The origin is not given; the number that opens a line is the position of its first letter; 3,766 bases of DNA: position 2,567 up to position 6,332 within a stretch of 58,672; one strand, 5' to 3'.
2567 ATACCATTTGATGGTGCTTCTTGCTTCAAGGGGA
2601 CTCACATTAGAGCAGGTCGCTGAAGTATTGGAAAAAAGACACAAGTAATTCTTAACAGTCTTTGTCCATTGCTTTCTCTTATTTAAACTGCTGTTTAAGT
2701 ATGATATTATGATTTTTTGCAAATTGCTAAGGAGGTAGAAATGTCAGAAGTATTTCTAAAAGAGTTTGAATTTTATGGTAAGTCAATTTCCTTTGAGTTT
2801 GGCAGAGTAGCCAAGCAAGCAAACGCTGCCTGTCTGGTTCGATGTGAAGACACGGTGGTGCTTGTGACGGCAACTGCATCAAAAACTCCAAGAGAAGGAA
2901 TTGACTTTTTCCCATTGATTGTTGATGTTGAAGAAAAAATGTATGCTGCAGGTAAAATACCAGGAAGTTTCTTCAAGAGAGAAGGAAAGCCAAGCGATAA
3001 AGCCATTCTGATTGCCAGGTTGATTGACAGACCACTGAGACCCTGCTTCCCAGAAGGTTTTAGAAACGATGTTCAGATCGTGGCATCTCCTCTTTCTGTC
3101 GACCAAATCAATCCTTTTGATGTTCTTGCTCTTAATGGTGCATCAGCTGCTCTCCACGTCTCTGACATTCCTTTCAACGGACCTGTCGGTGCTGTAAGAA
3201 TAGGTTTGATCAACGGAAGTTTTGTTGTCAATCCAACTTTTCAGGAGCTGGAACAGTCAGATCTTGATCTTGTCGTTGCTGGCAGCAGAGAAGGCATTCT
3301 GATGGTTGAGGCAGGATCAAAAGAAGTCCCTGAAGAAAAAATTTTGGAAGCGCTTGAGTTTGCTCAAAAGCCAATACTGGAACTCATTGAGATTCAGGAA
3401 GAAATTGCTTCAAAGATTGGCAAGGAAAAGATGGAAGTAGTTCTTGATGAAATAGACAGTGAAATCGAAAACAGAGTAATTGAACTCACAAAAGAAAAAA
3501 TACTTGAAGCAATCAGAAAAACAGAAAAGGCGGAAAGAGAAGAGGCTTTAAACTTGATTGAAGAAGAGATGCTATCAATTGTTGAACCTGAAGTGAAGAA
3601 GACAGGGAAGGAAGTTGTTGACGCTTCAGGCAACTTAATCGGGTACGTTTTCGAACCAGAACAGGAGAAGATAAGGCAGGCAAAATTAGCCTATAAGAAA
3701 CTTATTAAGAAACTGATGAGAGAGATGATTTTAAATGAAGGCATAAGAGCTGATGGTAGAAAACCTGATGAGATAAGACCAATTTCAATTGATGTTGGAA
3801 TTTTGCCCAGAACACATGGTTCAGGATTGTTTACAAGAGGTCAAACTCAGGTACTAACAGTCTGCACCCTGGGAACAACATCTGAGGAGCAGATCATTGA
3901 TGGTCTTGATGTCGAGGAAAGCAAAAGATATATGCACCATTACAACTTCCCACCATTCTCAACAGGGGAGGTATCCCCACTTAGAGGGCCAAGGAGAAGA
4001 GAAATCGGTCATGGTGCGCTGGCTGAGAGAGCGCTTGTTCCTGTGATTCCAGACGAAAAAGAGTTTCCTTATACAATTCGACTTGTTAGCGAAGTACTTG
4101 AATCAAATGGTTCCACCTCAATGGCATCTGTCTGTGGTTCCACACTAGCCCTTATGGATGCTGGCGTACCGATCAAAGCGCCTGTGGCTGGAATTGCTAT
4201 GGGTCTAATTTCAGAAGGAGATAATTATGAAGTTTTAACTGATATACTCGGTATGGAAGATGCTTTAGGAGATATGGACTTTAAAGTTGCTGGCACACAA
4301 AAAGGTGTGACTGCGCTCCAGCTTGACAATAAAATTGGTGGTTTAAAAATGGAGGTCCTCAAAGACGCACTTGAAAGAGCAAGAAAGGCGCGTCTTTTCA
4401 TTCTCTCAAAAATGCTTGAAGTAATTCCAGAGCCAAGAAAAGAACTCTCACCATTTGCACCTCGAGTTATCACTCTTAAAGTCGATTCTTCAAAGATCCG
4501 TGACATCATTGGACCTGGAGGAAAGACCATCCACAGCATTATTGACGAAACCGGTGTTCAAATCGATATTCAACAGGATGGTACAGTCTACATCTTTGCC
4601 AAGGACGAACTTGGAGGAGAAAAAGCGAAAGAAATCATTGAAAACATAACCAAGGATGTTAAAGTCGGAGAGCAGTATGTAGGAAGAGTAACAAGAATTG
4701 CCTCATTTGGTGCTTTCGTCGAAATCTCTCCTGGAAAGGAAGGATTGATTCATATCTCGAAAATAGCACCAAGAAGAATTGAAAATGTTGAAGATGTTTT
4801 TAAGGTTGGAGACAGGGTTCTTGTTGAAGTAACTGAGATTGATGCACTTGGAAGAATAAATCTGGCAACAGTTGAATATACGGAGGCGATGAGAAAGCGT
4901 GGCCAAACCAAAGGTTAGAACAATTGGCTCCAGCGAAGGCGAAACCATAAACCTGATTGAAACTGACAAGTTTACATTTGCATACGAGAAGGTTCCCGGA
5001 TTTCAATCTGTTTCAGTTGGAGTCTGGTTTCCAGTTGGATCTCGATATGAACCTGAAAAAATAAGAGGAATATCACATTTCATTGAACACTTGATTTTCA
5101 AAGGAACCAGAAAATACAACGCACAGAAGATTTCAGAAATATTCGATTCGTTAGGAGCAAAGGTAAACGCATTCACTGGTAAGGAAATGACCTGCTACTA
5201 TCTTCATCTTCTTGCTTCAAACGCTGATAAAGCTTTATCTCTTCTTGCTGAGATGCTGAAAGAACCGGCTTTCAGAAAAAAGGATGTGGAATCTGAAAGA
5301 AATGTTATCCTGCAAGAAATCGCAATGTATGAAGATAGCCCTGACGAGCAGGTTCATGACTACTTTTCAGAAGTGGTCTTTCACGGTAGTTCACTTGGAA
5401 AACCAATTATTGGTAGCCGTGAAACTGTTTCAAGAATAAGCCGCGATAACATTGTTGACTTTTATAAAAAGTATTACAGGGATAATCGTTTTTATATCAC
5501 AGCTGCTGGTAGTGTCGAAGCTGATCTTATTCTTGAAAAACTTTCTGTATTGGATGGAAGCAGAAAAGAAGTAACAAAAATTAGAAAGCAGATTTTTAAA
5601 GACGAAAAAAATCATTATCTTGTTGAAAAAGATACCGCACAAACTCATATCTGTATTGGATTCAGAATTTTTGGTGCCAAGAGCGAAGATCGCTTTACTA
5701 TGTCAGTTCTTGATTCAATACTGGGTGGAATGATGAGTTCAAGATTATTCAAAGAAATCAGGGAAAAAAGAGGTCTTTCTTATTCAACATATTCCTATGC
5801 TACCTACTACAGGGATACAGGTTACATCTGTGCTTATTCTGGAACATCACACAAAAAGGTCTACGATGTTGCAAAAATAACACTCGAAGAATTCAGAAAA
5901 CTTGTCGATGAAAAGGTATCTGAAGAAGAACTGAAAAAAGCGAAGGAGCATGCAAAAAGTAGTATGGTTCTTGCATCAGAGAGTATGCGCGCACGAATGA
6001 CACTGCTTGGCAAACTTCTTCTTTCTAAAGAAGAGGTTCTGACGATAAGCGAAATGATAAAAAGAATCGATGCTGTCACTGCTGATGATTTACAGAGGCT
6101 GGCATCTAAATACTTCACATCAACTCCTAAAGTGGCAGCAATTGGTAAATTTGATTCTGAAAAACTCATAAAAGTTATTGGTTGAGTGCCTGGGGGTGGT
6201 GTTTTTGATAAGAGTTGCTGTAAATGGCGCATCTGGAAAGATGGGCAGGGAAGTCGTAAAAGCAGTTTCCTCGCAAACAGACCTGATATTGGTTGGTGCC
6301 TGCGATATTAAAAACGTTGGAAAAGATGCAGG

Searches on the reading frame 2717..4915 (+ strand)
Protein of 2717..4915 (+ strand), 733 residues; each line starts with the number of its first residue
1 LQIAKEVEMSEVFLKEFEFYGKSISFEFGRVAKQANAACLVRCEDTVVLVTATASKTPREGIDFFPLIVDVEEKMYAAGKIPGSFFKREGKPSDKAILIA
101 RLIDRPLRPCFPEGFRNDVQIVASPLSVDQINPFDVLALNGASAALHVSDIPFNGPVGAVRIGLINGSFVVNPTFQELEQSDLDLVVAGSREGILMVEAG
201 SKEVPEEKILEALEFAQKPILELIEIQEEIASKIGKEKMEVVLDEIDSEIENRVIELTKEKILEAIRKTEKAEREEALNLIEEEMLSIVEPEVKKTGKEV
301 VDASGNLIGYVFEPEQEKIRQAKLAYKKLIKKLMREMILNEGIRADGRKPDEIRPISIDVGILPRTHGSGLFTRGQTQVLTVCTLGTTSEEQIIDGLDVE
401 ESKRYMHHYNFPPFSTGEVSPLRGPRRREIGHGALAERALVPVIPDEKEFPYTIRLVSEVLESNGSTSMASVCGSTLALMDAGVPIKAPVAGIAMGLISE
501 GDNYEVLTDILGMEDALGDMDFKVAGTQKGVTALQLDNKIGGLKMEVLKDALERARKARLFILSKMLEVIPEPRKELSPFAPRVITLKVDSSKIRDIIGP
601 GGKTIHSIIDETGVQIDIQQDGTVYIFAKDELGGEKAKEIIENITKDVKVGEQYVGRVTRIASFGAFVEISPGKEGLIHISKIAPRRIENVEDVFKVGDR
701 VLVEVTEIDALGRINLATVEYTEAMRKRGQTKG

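Call 74: search_protein_families(library=pfam, proteins=[window:2717-4915:+], max_evalue=0.00001)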
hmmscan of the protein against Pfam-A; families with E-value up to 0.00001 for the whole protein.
window:2717-4915:+ (733 aa): 5 families
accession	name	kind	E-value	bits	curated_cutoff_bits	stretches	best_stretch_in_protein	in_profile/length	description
PF01138.27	RNase_PH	-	7.8e-60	201.4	25.5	2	352-485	1-130/130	3' exoribonuclease family, domain 1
PF03725.20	RNase_PH_C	-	1.1e-28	99.5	20.8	2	155-218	1-66/67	3' exoribonuclease family, domain 2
PF00575.29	S1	-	1.9e-15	57.4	22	1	648-716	2-71/74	S1 RNA binding domain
PF00013.35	KH_1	-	2.1e-10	40.6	21.5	1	585-642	2-65/66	KH domain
PF03726.19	PNPase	-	3.4e-10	40.7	24.6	1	249-349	1-81/81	Polyribonucleotide nucleotidyltransferase, RNA binding domain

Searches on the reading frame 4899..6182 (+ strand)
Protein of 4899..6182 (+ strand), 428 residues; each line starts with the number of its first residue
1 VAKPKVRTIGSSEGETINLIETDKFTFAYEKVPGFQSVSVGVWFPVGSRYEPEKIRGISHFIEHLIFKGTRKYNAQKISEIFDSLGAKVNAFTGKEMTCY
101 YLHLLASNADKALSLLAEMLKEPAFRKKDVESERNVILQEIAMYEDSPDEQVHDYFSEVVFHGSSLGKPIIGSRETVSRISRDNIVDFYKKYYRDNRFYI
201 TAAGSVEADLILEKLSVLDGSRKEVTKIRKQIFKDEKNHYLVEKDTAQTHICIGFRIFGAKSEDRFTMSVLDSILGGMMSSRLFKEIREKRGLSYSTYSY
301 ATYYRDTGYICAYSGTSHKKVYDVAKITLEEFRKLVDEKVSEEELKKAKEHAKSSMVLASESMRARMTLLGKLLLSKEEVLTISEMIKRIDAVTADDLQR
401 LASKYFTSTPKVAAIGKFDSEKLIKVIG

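Call 74: search_protein_families(library=pfam, proteins=[window:4899-6182:+], max_evalue=0.00001)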
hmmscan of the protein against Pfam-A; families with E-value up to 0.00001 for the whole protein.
window:4899-6182:+ (428 aa): 2 families
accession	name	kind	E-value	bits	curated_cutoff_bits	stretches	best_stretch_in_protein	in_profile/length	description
PF00675.25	Peptidase_M16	-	3.5e-41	141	22.3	1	27-172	2-147/149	Insulinase (Peptidase family M16)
PF05193.26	Peptidase_M16_C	-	2.6e-38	132.2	23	1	180-350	2-179/181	Peptidase M16 inactive domain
